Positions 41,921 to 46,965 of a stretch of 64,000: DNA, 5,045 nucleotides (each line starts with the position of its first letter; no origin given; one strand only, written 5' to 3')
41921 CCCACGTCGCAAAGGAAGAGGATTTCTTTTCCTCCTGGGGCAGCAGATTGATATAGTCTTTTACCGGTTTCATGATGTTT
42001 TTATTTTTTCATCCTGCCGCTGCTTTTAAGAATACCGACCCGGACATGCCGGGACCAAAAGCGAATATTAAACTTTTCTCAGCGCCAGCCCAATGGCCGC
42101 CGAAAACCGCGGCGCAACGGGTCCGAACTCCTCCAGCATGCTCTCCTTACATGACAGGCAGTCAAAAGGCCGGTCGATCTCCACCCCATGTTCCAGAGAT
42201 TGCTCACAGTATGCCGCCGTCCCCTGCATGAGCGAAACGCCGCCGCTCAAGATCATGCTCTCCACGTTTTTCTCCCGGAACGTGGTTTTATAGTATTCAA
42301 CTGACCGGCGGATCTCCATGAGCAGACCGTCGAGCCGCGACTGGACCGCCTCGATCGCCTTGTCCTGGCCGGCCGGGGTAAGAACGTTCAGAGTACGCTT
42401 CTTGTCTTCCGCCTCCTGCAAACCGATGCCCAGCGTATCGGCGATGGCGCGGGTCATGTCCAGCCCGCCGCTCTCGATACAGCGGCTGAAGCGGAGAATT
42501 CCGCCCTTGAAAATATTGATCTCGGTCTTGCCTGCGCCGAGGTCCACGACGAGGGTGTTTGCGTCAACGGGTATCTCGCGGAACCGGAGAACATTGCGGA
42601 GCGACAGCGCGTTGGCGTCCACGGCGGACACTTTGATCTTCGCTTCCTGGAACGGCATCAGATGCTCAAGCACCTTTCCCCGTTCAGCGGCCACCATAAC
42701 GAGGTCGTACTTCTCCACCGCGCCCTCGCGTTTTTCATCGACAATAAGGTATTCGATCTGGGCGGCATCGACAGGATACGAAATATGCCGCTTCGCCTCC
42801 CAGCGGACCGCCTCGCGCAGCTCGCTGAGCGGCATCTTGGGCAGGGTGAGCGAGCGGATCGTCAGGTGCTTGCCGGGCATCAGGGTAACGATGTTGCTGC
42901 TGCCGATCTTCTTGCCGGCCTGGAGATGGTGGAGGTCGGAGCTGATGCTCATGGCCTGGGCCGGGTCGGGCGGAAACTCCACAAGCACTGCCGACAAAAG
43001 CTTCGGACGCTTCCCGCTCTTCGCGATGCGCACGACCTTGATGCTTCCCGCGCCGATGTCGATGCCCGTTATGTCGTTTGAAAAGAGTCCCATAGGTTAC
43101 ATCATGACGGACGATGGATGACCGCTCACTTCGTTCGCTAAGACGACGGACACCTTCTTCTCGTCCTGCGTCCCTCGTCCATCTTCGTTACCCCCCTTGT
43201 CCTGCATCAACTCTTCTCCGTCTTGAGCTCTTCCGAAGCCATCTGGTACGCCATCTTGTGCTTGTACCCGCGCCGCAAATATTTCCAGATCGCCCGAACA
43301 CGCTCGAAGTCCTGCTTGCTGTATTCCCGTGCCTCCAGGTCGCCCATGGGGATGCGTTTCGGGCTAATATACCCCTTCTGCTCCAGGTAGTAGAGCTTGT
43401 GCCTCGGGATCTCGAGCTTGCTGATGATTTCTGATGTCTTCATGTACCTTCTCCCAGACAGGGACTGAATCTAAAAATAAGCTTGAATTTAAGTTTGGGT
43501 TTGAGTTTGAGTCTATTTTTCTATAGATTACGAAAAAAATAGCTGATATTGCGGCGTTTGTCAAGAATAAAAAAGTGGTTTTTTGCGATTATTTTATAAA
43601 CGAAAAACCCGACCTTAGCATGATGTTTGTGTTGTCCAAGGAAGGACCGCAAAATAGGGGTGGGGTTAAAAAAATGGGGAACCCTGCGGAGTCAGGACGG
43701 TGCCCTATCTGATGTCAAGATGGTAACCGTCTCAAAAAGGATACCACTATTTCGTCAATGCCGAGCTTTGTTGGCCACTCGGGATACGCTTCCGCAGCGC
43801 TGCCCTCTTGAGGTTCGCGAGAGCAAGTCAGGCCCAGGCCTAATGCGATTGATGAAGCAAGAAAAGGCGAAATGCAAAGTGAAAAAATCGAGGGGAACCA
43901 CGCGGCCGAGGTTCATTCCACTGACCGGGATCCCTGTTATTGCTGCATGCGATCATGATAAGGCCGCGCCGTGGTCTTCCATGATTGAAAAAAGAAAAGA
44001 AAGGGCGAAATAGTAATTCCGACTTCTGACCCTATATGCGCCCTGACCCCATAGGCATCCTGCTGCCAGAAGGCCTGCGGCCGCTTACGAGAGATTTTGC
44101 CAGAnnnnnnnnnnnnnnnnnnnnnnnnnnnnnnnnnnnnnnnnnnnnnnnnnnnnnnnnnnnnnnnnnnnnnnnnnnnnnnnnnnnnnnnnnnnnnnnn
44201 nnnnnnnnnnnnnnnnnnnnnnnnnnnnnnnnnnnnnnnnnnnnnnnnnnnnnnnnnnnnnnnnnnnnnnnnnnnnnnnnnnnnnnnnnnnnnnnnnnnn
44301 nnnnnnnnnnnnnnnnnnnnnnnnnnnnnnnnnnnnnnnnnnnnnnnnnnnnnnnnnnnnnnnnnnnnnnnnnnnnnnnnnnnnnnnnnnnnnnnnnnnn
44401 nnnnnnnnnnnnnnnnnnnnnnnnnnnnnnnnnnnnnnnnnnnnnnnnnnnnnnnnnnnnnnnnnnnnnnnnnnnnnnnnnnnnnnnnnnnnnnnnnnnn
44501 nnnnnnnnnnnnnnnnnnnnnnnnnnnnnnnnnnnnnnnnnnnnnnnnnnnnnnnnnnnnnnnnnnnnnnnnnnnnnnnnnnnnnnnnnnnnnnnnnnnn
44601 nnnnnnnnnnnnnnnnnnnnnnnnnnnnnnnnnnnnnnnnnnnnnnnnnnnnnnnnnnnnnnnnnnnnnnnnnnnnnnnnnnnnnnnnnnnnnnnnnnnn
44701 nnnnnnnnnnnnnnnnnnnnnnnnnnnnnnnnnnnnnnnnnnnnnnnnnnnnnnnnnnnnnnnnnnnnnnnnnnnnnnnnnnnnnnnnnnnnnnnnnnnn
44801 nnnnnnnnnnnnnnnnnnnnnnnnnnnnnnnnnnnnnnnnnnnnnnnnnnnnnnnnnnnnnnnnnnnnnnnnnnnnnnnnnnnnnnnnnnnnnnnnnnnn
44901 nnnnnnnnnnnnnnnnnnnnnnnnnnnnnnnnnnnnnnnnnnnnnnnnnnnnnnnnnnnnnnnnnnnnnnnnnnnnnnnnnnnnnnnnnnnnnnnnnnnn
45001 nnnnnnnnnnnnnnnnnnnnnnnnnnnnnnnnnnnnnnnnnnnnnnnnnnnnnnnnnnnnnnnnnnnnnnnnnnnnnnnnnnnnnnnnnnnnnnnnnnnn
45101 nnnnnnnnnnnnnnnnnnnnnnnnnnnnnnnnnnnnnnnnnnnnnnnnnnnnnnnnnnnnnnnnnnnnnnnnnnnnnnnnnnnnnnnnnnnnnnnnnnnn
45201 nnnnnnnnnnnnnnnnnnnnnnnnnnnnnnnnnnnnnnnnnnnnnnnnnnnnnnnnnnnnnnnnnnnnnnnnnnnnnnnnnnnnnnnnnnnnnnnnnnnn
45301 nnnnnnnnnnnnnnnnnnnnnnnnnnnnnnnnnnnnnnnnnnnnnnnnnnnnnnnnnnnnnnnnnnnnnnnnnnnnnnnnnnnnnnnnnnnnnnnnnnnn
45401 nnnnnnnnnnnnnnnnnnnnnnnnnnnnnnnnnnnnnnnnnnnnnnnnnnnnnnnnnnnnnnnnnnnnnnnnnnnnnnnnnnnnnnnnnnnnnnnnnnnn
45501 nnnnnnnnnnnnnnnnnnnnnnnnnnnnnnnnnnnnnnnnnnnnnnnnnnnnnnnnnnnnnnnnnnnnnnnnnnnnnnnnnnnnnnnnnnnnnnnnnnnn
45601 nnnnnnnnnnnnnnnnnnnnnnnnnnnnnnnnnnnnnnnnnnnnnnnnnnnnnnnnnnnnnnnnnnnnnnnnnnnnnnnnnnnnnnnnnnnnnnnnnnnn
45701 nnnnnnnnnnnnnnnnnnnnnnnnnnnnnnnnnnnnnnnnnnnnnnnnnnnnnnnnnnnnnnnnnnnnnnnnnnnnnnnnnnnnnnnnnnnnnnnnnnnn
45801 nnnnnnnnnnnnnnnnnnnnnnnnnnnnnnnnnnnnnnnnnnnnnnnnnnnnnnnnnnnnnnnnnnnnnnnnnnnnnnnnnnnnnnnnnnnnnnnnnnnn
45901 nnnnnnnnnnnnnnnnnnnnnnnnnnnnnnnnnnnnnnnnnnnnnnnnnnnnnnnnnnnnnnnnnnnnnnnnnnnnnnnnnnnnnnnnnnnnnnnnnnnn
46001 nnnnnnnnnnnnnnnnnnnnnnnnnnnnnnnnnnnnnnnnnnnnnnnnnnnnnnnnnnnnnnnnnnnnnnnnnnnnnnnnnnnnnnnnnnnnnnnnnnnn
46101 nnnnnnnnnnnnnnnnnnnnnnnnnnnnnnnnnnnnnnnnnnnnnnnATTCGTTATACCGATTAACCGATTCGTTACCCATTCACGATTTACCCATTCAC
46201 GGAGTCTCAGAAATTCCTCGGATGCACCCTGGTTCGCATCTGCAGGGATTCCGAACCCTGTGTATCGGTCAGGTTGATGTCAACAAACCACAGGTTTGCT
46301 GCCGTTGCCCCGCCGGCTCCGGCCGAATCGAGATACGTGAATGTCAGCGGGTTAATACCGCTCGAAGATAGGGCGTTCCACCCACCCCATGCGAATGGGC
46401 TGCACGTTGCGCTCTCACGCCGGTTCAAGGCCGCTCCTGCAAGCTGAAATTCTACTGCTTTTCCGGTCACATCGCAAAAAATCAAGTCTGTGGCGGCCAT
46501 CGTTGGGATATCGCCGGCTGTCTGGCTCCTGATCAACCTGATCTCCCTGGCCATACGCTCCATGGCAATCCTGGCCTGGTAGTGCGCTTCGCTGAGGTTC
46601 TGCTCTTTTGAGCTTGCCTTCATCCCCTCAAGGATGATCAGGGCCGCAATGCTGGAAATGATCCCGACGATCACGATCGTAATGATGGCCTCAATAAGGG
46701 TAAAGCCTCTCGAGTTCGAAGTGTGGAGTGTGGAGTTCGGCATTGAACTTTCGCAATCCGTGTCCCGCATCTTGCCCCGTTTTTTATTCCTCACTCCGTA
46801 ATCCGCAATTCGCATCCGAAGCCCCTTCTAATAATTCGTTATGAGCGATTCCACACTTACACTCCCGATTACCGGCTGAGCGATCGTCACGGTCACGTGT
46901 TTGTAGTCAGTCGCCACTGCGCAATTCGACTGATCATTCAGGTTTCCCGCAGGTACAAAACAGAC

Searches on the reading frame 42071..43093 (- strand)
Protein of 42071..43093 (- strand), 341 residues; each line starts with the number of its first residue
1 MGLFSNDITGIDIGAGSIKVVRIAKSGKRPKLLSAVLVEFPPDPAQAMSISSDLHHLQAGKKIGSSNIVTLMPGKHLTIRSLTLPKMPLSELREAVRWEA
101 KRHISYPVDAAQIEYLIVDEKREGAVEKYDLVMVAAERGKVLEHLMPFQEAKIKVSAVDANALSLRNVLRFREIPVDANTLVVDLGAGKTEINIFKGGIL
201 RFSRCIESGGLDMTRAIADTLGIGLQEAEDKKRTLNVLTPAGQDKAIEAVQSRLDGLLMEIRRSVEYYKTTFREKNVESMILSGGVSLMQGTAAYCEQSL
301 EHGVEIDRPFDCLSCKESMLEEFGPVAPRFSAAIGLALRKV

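Call 14: search_protein_families(library=pfam, proteins=[window:42071-43093:-], max_evalue=0.001)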
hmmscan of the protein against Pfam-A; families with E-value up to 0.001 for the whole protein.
window:42071-43093:- (341 aa): 3 families
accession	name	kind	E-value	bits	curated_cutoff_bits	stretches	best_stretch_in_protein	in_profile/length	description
PF11104.14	PilM_2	-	4.7e-34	118.3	27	1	10-340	1-339/340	Type IV pilus assembly protein PilM;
PF14450.12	FtsA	-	2.6e-14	54.1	31.8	1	182-334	2-126/127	Cell division protein FtsA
PF06723.19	MreB_Mbl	-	0.00039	19.8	27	0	178-248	145-221/327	MreB/Mbl protein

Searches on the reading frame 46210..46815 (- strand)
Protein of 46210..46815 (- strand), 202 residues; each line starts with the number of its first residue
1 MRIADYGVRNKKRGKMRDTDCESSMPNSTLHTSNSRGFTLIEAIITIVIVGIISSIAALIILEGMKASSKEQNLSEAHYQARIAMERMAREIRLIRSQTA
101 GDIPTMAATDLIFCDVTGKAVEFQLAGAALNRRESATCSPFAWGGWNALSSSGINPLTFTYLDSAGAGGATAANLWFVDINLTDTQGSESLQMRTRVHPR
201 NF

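Call 14: search_protein_families(library=pfam, proteins=[window:46210-46815:-], max_evalue=0.001)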
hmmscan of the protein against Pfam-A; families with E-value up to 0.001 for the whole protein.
window:46210-46815:- (202 aa): 1 family
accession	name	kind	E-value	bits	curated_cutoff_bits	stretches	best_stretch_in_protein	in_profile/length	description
PF07963.17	N_methyl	-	9.7e-08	31.7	21.2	1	33-57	2-26/27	Prokaryotic N-terminal methylation motif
